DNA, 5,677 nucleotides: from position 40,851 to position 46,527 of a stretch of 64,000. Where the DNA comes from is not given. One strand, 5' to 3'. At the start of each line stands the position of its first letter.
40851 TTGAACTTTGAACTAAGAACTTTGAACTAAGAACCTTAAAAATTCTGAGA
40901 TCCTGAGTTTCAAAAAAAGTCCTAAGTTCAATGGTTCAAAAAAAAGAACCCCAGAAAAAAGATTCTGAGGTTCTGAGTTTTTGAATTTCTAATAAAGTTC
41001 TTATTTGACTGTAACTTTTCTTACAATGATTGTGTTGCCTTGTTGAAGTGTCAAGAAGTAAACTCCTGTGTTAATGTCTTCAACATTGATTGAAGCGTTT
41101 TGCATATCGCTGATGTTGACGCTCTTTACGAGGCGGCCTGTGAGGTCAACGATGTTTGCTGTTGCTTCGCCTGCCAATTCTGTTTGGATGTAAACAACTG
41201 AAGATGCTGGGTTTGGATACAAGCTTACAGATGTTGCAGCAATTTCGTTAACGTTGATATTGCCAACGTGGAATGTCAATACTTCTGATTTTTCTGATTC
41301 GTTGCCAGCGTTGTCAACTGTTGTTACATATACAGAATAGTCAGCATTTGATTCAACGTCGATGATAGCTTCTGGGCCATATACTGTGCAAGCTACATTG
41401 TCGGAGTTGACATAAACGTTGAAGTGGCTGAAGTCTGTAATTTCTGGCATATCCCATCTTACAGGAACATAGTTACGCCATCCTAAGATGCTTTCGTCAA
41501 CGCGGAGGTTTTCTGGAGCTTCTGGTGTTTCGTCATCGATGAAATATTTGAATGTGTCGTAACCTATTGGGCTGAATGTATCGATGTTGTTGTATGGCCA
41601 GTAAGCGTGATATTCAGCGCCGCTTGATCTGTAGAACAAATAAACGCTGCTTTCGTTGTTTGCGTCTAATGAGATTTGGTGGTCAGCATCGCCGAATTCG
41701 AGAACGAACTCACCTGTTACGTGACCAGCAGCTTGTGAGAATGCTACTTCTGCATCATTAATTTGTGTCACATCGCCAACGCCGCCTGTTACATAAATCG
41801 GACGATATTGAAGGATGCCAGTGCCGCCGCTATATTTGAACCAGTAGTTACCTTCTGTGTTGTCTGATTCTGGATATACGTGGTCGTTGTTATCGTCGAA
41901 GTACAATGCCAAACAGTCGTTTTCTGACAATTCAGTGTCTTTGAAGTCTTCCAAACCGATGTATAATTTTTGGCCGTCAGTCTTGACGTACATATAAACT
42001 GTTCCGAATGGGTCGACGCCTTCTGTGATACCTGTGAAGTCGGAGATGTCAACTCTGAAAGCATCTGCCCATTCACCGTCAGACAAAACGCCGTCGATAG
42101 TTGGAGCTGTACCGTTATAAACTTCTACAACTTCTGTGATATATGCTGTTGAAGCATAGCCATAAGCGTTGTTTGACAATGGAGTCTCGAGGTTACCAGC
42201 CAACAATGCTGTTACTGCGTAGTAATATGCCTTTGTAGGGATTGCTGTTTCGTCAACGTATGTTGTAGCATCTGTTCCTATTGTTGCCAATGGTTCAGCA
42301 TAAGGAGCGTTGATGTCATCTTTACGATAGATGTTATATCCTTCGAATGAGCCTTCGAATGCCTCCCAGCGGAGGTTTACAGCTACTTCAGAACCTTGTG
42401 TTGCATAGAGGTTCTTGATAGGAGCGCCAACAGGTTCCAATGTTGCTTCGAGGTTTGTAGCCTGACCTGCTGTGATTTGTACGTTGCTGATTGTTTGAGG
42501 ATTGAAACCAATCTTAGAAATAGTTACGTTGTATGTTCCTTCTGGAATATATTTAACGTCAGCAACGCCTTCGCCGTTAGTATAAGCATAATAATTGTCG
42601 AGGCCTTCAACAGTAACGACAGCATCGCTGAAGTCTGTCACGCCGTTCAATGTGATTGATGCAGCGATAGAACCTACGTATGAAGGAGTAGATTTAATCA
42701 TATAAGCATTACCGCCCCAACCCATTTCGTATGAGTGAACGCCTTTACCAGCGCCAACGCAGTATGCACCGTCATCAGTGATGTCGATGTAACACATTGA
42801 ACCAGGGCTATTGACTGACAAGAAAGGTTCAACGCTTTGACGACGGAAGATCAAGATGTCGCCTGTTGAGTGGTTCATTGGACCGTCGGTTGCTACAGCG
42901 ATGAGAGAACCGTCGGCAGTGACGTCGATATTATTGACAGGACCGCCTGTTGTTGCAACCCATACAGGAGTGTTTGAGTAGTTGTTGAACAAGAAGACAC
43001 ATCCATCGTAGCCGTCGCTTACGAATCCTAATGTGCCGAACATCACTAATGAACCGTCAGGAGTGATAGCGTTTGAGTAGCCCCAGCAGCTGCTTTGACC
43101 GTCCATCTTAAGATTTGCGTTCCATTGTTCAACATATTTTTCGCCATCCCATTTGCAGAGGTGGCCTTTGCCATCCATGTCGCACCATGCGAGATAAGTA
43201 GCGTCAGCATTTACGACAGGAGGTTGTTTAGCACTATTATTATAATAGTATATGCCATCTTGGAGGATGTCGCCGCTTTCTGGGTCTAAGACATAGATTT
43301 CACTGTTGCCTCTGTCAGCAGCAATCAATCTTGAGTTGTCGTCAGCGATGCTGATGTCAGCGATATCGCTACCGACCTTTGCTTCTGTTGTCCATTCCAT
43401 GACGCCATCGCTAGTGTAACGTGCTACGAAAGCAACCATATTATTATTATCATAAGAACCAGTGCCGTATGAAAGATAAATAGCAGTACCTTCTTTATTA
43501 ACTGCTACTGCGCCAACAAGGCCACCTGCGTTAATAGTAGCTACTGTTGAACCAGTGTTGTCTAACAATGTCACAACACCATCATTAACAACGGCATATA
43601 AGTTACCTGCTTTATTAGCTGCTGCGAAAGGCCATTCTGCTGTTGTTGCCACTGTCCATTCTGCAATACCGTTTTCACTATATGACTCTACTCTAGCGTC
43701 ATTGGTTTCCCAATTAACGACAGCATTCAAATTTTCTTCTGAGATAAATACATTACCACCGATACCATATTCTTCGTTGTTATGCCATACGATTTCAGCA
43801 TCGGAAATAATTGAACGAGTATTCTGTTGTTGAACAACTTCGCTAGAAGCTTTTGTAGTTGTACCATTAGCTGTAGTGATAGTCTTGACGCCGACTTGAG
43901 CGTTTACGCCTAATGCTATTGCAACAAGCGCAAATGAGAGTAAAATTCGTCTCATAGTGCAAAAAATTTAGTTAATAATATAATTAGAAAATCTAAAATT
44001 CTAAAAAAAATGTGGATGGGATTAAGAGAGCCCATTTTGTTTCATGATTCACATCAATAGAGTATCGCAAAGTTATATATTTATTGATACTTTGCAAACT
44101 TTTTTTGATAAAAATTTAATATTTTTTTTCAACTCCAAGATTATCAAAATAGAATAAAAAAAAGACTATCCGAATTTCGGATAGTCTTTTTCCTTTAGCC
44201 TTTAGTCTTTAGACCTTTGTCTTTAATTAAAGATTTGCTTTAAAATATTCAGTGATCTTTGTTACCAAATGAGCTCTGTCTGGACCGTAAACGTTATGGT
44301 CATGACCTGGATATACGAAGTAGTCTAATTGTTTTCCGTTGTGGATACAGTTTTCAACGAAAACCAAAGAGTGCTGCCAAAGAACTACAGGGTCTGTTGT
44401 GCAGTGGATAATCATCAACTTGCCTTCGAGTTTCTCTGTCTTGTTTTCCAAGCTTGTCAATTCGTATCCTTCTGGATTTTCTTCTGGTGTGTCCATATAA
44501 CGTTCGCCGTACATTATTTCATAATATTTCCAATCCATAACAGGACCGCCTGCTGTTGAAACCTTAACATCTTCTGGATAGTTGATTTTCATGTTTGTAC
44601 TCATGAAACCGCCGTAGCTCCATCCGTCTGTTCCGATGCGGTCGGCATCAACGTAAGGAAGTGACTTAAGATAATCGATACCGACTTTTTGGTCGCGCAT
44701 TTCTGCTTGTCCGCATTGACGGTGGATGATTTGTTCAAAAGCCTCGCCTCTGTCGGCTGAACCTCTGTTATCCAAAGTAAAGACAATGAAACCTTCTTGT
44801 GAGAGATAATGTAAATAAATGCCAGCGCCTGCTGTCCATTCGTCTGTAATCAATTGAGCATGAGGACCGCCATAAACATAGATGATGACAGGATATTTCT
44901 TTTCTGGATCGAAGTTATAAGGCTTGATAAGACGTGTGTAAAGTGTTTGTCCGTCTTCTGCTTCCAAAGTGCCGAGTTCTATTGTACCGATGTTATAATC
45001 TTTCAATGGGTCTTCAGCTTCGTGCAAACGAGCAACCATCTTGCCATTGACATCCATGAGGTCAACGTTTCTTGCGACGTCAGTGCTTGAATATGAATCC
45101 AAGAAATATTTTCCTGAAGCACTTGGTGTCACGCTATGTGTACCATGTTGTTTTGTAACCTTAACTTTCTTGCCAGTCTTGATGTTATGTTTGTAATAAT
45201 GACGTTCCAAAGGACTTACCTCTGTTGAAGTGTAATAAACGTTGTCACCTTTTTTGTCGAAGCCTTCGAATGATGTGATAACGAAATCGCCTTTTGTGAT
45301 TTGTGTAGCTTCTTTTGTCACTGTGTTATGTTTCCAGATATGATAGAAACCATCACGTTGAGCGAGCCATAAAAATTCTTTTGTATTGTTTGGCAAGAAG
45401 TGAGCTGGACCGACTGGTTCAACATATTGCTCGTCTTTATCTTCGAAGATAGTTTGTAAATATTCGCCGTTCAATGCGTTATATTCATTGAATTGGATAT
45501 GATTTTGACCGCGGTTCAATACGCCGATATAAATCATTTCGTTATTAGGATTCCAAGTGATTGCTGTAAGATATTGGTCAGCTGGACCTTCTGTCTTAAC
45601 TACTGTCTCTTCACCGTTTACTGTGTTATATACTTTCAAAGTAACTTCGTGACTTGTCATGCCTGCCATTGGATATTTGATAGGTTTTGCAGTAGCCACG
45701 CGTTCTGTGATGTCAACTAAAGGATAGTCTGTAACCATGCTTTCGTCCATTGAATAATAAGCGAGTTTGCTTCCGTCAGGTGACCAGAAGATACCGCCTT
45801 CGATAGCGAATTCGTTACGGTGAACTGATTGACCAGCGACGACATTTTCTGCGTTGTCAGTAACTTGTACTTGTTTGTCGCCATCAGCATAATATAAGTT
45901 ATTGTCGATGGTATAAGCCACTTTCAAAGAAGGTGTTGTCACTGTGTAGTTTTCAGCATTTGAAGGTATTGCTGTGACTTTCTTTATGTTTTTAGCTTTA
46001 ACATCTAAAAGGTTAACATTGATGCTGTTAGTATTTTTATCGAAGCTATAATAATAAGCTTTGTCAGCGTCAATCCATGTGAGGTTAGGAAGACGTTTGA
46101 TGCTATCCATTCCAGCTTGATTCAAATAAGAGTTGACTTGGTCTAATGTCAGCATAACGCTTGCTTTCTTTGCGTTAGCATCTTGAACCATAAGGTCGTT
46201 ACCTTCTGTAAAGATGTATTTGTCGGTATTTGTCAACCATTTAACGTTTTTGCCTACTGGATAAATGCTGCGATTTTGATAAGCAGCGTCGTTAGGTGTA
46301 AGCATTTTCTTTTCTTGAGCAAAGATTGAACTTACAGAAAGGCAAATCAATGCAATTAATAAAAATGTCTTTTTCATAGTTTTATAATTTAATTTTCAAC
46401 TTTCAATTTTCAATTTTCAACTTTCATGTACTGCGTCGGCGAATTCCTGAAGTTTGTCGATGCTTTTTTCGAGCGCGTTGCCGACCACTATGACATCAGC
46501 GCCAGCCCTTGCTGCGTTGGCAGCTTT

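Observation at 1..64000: Degenerate 7-8-nt tandem arrays fill gene 3' flanks and are absent from every divergent promoter region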

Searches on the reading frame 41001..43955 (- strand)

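Call 24: search_protein_families(library=pfam, proteins=[window:41001-43955:-])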
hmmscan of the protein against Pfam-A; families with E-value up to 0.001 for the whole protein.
window:41001-43955:- (984 aa): 5 families
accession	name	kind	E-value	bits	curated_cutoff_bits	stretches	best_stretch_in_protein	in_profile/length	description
PF18962.6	Por_Secre_tail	-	8.3e-14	52.1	27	1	912-983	1-75/75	Secretion system C-terminal sorting domain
PF13620.12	CarboxypepD_reg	-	9.8e-10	39.1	32.3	1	443-507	15-82/82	Carboxypeptidase regulatory-like domain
PF00041.27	fn3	-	1.5e-06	28.7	25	0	813-894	2-82/84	Fibronectin type III domain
PF23414.1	Beta-prop_EML_2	-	4.3e-06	26.7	90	0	311-382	13-78/266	Echinoderm microtubule-associated protein second beta-propeller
PF14686.12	fn3_3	-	0.00086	19.5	24.4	1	439-502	15-75/75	Polysaccharide lyase family 4, domain II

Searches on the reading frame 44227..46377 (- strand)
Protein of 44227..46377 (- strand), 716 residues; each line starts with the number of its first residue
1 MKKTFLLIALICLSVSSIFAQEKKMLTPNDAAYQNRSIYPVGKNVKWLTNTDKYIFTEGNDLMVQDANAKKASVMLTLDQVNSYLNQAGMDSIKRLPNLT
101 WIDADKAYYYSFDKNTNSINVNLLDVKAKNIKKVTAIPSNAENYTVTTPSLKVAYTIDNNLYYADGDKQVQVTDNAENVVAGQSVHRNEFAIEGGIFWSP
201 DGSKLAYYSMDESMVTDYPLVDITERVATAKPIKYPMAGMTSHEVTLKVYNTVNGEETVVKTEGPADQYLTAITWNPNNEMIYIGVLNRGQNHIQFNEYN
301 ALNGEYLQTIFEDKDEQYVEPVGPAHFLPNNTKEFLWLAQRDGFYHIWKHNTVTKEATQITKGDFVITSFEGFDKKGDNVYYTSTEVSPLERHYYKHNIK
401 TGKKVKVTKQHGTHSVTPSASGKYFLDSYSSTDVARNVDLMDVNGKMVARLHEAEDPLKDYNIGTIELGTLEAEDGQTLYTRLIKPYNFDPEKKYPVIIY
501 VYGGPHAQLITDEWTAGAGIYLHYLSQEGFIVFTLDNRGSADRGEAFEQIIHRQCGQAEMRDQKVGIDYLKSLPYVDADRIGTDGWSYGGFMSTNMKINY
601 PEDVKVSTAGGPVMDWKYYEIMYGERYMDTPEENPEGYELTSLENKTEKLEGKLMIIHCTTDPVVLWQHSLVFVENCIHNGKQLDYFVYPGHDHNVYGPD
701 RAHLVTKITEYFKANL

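Call 23: search_protein_families(library=pfam, proteins=[window:44227-46377:-])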
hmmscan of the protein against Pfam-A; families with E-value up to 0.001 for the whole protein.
window:44227-46377:- (716 aa): 7 families
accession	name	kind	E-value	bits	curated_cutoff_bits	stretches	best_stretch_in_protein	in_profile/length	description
PF00930.27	DPPIV_N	-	1.3e-68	231.8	22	1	123-434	27-352/354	Dipeptidyl peptidase IV (DPP IV) N-terminal region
PF00326.27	Peptidase_S9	-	1.1e-41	143.1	22.6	1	523-715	8-209/213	Prolyl oligopeptidase family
PF02129.25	Peptidase_S15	-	1.2e-06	28.9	23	1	475-624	1-139/262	X-Pro dipeptidyl-peptidase (S15 family)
PF07676.18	PD40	-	5.9e-05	23.4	20.9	1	188-209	6-27/38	WD40-like Beta Propeller Repeat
PF20434.5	BD-FAE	-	0.0002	21.4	26.8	0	492-594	10-104/215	BD-FAE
PF01738.24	DLH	-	0.00048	20.2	21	0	539-696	58-188/217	Dienelactone hydrolase family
PF00561.26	Abhydrolase_1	-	0.00078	19.6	25.8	0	496-605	1-95/245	alpha/beta hydrolase fold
